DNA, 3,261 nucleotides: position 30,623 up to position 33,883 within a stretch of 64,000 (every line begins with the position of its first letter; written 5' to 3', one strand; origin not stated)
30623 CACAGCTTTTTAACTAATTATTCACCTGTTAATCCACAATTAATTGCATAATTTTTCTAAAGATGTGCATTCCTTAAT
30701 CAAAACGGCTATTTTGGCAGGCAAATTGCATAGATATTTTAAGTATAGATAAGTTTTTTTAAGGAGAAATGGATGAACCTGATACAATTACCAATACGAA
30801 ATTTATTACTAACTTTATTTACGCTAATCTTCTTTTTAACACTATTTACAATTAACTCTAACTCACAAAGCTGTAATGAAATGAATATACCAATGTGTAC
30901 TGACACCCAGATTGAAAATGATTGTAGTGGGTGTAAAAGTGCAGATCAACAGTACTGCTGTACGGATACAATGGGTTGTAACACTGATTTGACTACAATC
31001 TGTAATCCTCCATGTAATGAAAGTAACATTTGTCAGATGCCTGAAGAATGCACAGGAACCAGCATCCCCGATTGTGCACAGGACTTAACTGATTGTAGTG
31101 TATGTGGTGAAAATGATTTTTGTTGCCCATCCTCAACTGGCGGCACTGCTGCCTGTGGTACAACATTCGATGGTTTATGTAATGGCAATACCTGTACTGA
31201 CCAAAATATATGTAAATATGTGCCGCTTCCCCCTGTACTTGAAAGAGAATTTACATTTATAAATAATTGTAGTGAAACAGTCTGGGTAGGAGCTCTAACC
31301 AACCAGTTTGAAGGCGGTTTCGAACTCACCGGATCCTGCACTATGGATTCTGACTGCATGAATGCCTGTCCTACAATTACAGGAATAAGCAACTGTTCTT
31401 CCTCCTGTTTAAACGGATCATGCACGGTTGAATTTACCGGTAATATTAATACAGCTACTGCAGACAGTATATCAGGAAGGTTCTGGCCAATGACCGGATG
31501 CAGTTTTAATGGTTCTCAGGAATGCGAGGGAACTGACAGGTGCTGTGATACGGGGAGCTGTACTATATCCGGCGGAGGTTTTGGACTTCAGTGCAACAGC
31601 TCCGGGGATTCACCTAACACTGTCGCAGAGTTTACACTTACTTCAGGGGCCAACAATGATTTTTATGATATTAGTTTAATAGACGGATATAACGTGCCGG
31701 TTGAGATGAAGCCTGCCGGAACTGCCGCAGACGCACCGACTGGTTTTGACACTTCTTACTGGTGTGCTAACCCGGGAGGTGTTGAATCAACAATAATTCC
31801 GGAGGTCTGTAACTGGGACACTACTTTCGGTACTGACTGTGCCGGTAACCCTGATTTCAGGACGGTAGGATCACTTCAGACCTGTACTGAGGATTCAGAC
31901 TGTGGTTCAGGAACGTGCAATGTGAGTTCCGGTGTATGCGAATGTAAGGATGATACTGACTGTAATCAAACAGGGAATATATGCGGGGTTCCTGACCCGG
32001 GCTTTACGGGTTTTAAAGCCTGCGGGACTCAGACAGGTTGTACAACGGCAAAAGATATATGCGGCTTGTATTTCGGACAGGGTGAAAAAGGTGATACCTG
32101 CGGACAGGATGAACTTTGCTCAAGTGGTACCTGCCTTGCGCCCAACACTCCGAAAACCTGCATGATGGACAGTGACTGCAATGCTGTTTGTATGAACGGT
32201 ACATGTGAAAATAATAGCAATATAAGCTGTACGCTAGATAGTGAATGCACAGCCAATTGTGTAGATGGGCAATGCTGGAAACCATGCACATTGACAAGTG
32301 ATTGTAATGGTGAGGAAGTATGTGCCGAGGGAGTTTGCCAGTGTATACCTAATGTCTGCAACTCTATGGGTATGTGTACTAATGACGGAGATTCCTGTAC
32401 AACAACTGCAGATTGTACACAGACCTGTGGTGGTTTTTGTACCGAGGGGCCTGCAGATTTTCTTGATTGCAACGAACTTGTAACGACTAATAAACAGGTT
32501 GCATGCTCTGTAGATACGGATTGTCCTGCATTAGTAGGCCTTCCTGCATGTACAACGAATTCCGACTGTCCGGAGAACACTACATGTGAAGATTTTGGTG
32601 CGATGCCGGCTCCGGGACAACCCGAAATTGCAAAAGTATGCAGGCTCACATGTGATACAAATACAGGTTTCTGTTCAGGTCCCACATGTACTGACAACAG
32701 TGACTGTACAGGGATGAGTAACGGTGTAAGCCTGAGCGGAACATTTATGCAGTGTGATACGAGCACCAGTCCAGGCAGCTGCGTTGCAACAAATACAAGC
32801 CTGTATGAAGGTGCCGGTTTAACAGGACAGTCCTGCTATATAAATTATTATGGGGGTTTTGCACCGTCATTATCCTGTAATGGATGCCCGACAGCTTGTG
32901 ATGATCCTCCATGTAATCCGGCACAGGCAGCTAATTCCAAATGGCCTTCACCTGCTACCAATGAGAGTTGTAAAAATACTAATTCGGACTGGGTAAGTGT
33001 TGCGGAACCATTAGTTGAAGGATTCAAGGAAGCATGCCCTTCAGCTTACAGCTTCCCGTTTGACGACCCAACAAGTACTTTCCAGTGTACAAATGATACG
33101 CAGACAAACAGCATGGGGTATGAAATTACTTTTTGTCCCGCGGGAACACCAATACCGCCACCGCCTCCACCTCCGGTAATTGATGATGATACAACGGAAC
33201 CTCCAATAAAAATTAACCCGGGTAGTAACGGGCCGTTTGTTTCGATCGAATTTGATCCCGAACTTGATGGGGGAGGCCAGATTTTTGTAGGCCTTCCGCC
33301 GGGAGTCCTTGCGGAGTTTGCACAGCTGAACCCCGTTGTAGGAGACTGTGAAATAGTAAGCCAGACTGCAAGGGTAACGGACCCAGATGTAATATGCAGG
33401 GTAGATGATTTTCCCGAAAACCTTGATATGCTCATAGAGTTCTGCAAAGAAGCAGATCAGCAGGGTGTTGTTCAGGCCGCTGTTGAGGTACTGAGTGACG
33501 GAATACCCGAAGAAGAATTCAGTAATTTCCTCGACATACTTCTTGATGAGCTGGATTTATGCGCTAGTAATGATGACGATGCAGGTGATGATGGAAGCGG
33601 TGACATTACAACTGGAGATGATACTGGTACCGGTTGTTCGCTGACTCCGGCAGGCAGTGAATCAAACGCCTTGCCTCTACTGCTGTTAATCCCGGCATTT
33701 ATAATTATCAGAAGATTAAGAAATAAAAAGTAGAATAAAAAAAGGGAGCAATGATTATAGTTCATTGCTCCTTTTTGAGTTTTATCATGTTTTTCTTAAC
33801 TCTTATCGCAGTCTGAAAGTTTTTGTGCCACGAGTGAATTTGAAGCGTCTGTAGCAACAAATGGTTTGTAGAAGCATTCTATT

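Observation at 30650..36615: Six-kb insert of eukaryote-like secreted proteins (PR-5-like, PR-1/CAP-like, repeat protein, family member 4) splitting a folate/pterin gene neighbourhood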

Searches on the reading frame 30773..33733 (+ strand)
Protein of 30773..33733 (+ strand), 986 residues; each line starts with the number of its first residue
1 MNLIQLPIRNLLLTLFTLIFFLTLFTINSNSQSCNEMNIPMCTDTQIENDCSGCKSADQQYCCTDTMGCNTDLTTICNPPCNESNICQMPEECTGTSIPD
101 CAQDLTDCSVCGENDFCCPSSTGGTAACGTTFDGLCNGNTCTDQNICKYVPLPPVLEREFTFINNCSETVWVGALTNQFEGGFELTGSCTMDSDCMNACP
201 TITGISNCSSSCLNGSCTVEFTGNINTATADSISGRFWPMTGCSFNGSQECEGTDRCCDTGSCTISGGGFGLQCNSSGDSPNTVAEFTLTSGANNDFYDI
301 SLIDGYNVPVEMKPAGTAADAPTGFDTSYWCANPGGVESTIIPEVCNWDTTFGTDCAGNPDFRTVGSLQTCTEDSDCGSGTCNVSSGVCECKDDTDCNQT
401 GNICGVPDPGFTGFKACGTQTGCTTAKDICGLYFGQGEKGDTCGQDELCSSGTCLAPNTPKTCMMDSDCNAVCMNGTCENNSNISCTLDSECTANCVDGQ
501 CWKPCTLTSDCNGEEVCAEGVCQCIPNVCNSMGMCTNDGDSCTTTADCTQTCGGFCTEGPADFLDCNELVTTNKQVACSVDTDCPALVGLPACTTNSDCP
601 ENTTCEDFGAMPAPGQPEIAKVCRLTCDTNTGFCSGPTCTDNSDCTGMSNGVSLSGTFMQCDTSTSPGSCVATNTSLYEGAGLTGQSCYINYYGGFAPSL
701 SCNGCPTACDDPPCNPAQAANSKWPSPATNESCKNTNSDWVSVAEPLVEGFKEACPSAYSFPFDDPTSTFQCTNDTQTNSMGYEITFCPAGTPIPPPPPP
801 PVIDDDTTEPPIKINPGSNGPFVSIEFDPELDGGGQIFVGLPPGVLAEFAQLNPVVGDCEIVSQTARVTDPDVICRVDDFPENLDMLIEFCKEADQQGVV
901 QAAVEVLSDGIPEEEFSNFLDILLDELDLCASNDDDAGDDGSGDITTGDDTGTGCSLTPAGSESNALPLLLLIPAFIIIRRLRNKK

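Call 3: search_protein_families(library=pfam, proteins=[window:30773-33733:+], max_evalue=0.1)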
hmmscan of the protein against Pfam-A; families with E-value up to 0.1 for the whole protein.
window:30773-33733:+ (986 aa): 1 family
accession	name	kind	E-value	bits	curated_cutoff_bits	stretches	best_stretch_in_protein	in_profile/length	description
PF00314.23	Thaumatin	-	2.1e-10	41.1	27.4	2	229-383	37-162/209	Thaumatin family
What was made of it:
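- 30773..33733 (+): 986-aa thaumatin-like surface protein (TLP). Signal peptide at residues 1-32. Two Cys-rich N-terminal modules at residues 33-155 (30869-31237). Thaumatin core N at residues 156-320 (31238-31732). Expanded Cys-rich domain II at residues 321-744 (31733-33004). Thaumatin core C at residues 745-792 (33005-33148). Pro-rich linker and C-terminal module at residues 793-952. Cys/TM/basic sorting tag at residues 953-986 (33629-33730). Pfam Thaumatin (call 3).
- Checked: 30773-33733 (+), 986 aa. Pfam Thaumatin, 41.1 bits against a cut-off of 27.4, in two stretches (call 3).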

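Call 6: find_encoding_contigs(protein=window:30773-33733:+, flank=10000, max_places=6)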
Protein window:30773-33733:+ (986 aa): no gene with exactly this product is on record in the collection.
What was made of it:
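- Tried and rejected: Exact look-up of the window's TLP found no contig (call 6).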

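Call 11: search_protein_families(library=ncbifam, proteins=[window:30773-33733:+], max_evalue=0.1)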
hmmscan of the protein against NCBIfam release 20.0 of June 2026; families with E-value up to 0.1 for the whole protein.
window:30773-33733:+ (986 aa): 1 family
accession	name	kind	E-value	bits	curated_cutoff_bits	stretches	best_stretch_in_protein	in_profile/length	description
NF045527.1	LegT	equivalog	9e-14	50.9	1200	1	686-792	653-764/776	Dot/Icm T4SS effector LegT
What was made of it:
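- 30773..33733 (+): NCBIfam LegT C-terminal region, 9e-14 (call 11).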

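Call 12: find_homologous_proteins(query=window:30773-33733:+, max_evalue=0.001)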
Query window:30773-33733:+ (986 aa): 15 proteins with E <= 0.001 among 7209 candidates.
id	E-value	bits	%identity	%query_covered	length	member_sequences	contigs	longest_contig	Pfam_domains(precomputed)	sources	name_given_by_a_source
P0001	0.0e+0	2285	100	100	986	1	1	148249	PF00314.23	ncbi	-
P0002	0.0e+0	1879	84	100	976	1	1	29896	PF00314.23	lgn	-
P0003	0.0e+0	1701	77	100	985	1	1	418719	PF00314.23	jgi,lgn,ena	-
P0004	0.0e+0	1667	73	100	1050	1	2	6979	PF00314.23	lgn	-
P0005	0.0e+0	1593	73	100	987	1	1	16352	PF00314.23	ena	-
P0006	0.0e+0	1551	66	100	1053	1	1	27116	PF00314.23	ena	-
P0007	0.0e+0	1414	66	100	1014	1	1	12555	PF00314.23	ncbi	-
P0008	0.0e+0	1378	68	91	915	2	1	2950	-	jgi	jgi:hypothetical protein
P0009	6.6e-210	718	57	64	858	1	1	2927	PF00314.23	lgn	-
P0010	8.5e-47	178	32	29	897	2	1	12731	-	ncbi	ncbi:MAG: thaumatin family protein [Xanthomonadales bacterium]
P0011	6.2e-33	132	36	31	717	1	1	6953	PF00314.23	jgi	-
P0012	5.6e-14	69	30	16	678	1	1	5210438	PF00314.23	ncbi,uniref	ncbi:unnamed protein product [Ilex paraguariensis]|uniref:Uncharacterized protein n=1 Tax=Ilex parag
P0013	4.3e-9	53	45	9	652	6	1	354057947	PF00314.23,PF07714.24,PF00069.32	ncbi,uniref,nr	ncbi:G-type lectin S-receptor-like serine/threonine-protein kinase At5g24080 [Lolium perenne]|uniref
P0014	1.4e-6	45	36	12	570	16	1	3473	PF00314.23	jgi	jgi:Thaumatin family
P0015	1.7e-4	38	34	17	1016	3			PF00314.23,PF07714.24,PF00069.32,PF08276.18,PF03109.23,PF11883.14,PF01453.31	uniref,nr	uniref:non-specific serine/threonine protein kinase n=1 Tax=Lactuca sativa TaxID=4236 RepID=A0A9R1X3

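Call 13: find_encoding_contigs(protein=P0003, flank=10000, max_places=2)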
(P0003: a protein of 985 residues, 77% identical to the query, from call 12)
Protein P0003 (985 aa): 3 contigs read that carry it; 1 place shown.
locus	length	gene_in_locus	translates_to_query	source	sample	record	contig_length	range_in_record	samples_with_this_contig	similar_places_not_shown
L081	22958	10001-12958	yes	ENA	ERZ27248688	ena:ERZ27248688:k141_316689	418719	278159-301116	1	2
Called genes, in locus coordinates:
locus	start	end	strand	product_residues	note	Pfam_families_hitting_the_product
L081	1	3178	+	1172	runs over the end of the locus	PF02463:SMC_N, PF13175:AAA_15, PF13304:AAA_21 (weak), PF13476:AAA_23, PF13555:AAA_29 (faint), PF02463:SMC_N, PF06470:SMC_hinge, PF13304:AAA_21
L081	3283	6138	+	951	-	PF07517:SecA_DEAD, PF01043:SecA_PP_bind, PF21090:P-loop_SecA, PF07516:SecA_SW, PF02810:SEC-C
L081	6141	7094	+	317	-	PF00493:MCM (faint), PF20030:bpMoxR, PF05496:RuvB_N (faint), PF00004:AAA, PF07726:AAA_3, PF07728:AAA_5, PF17863:AAA_lid_2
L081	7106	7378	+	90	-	-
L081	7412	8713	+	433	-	PF00324:AA_permease, PF13520:AA_permease_2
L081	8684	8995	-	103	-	-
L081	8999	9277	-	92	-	PF01329:Pterin_4a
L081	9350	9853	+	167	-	PF01288:HPPK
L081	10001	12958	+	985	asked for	PF00314:Thaumatin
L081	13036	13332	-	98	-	-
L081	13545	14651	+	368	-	PF00188:CAP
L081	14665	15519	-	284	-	PF00763:THF_DHG_CYH, PF02882:THF_DHG_CYH_C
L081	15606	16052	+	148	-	PF04140:ICMT (faint), PF04191:PEMT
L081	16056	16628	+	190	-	-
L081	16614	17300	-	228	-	PF00535:Glycos_transf_2, PF10111:Glyco_tranf_2_2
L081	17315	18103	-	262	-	PF08543:Phos_pyr_kin, PF00294:PfkB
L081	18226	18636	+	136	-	PF01796:OB_ChsH2_C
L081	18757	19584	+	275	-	PF01464:SLT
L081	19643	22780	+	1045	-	-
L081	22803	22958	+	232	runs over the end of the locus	PF07027:DUF1318 (weak)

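Call 14: find_encoding_contigs(protein=P0002, flank=10000, max_places=2)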
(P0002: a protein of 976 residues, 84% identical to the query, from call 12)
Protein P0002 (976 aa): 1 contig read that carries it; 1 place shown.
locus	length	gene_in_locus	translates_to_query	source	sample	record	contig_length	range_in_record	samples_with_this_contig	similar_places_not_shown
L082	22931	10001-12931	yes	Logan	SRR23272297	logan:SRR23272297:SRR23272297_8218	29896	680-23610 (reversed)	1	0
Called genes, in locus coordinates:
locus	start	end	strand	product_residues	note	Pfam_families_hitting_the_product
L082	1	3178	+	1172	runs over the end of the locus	PF02463:SMC_N, PF13175:AAA_15, PF13304:AAA_21 (weak), PF13476:AAA_23, PF13555:AAA_29 (faint), PF06470:SMC_hinge, PF13304:AAA_21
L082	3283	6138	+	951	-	PF07517:SecA_DEAD, PF01043:SecA_PP_bind, PF21090:P-loop_SecA, PF07516:SecA_SW, PF02810:SEC-C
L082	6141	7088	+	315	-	PF20030:bpMoxR (weak), PF00004:AAA (weak), PF07726:AAA_3, PF07728:AAA_5, PF17863:AAA_lid_2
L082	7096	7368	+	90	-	-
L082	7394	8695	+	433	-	PF00324:AA_permease, PF13520:AA_permease_2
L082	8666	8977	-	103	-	-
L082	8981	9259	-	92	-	PF01329:Pterin_4a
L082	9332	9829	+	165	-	PF01288:HPPK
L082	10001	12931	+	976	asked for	PF00314:Thaumatin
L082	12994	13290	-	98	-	-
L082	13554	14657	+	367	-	PF00188:CAP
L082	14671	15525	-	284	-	PF00763:THF_DHG_CYH, PF02882:THF_DHG_CYH_C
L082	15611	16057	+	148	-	PF04191:PEMT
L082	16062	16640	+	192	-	-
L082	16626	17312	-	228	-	PF00535:Glycos_transf_2, PF10111:Glyco_tranf_2_2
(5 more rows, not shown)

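Call 15: find_encoding_contigs(protein=P0006, flank=10000, max_places=2)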
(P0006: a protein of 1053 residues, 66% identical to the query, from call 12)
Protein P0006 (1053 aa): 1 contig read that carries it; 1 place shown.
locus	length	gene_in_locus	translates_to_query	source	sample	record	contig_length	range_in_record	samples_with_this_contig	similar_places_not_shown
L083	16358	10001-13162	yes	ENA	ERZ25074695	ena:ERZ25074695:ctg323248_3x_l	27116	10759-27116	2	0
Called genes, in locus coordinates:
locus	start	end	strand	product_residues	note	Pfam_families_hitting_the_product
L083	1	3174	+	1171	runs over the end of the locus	PF02463:SMC_N, PF13175:AAA_15, PF13304:AAA_21 (weak), PF13555:AAA_29 (faint), PF24161:CCDC39 (faint), PF02463:SMC_N, PF06470:SMC_hinge, PF13304:AAA_21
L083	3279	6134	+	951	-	PF07517:SecA_DEAD, PF01043:SecA_PP_bind, PF21090:P-loop_SecA, PF07516:SecA_SW, PF02810:SEC-C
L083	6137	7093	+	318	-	PF00493:MCM (faint), PF20030:bpMoxR (weak), PF07728:AAA_5, PF00004:AAA, PF07726:AAA_3, PF17863:AAA_lid_2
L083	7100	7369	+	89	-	-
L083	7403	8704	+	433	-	PF00324:AA_permease, PF13520:AA_permease_2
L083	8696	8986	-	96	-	-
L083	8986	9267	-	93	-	PF01329:Pterin_4a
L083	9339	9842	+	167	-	PF01288:HPPK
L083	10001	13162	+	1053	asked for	PF00314:Thaumatin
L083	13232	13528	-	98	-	-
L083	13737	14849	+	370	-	PF00188:CAP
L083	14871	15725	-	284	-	PF00763:THF_DHG_CYH, PF02882:THF_DHG_CYH_C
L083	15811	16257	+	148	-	PF04191:PEMT, PF04140:ICMT (weak)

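Call 22: search_solved_structures(query=window:30773-33733:+, max_evalue=1, show_alignments=2)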
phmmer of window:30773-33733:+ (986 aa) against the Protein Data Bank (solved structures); distinct sequences matched with E-value up to 1: 15.
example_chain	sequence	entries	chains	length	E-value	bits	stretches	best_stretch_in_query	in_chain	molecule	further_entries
4l2j_A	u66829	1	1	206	4.6e-18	67.6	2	223-320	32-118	Osmotin: antifungal laticifer protein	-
2i0w_A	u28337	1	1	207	8.3e-17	63.4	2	231-318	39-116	Protein NP24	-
1z3q_A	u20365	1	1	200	2.6e-16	61.8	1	222-317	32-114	Thaumatin-like Protein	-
1du5_A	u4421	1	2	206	1e-15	59.8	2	227-318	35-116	ZEAMATIN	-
4jru_A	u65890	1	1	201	1.7e-15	59.1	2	224-317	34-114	thaumatin-like protein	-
4bct_A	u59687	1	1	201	3e-15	58.3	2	231-317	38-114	THAUMATIN-LIKE PROTEIN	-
1aun_A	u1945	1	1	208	2.2e-14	55.4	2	235-353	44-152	PR-5D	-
2ahn_A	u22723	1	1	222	8.1e-14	53.5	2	233-324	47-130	Thaumatin-like protein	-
1pcv_A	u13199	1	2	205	1.4e-13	52.8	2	231-319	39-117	osmotin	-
7p20_A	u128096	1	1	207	2.1e-13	52.1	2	224-323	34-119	Pathogenesis-related 5 protein Jun a 3.0101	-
3zs3_A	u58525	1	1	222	5.4e-12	47.5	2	233-320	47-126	THAUMATIN-LIKE PROTEIN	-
4l5h_A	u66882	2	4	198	1.8e-11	45.7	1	225-313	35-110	VVTL1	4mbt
7p23_A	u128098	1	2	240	1.6e-06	29.4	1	230-312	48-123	Thaumatin-like protein of Puccinia graminis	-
9xkl_A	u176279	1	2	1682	0.26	12.1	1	781-832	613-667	E3 ubiquitin-protein ligase UBR4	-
7xky_A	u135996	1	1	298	0.32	11.8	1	800-847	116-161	Fumarate hydratase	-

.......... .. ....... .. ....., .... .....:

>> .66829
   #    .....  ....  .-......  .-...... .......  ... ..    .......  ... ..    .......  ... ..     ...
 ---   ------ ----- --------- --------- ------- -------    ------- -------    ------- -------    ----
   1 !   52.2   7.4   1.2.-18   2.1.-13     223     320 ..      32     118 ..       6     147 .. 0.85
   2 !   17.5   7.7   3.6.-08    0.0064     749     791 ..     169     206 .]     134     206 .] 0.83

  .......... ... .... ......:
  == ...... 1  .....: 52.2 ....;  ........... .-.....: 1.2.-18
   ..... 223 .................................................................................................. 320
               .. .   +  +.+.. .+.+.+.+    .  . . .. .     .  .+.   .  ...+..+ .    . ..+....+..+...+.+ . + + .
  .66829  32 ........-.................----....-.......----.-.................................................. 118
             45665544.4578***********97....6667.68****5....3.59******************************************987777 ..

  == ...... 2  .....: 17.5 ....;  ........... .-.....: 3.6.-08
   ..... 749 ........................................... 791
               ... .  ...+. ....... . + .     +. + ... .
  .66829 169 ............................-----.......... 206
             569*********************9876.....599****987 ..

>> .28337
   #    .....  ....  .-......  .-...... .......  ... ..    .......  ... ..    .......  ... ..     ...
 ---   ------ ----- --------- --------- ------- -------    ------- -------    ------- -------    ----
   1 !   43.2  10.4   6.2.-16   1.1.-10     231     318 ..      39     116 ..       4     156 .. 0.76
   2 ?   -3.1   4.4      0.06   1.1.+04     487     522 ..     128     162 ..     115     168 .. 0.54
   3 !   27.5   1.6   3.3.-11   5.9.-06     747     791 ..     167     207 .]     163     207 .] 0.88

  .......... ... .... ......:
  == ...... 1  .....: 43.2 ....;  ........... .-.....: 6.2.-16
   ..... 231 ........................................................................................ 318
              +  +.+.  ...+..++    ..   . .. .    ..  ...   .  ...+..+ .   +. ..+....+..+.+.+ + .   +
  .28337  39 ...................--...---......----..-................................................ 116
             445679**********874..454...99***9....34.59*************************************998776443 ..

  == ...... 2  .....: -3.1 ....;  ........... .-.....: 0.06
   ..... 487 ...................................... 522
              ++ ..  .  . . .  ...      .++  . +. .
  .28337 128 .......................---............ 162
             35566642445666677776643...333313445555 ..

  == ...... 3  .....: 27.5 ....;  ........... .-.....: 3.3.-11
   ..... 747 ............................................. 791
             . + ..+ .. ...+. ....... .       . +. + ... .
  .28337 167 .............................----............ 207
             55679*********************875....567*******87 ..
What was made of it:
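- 30773..33733 (+): PDB osmotin 4.6e-18 in two stretches (call 22).
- On Thaumatin family (PF00314): PDB osmotin E 4.6e-18 (call 22).
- Pfam, NCBIfam and PDB matches fall in two stretches (calls 3, 11, 22). The best solved-structure matches are plant osmotins (call 22).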

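Call 39: find_encoding_contigs(protein=P0011, flank=8000, max_places=2)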
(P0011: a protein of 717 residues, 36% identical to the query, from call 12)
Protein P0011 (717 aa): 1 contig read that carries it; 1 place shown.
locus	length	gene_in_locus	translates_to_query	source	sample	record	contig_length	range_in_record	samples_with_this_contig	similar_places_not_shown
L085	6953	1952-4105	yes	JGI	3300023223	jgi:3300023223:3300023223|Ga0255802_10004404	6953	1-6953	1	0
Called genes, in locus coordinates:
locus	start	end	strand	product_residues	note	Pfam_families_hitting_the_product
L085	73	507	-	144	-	PF00590:TP_methylase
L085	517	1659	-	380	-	PF06347:SH3_4 (weak), PF08239:SH3_3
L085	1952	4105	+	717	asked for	PF00314:Thaumatin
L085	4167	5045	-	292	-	PF00892:EamA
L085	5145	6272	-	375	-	PF01384:PHO4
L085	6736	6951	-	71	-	?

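Call 40: find_encoding_contigs(protein=P0010, flank=8000, max_places=2)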
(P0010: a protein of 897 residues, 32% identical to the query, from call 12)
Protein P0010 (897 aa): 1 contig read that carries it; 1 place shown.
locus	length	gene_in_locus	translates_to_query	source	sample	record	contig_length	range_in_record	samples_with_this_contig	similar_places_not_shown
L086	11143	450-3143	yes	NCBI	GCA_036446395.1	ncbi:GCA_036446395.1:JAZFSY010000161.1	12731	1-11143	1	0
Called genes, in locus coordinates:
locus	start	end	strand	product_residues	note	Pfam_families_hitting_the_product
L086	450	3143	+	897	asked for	-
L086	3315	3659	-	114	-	-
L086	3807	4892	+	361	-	PF00512:HisKA (weak), PF02518:HATPase_c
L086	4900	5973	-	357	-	PF01208:URO-D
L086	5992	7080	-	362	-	PF13685:Fe-ADH_2, PF01761:DHQ_synthase, PF24621:DHQS_C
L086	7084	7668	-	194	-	PF13238:AAA_18 (faint), PF13671:AAA_33 (faint), PF01202:SKI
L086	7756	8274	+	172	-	PF09721:Exosortase_EpsH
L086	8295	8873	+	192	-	PF01243:PNPOx_N, PF10590:PNP_phzG_C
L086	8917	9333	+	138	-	PF01894:YjbQ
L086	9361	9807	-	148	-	PF14467:DUF4426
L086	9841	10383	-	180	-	PF02325:CCB3_YggT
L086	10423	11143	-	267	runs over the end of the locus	PF03807:F420_oxidored, PF14748:P5CR_dimer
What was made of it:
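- More distant TLPs (P0010, P0011) have no CAP neighbour (calls 39, 40). Distant TLPs lack CAP neighbours (calls 39, 40).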
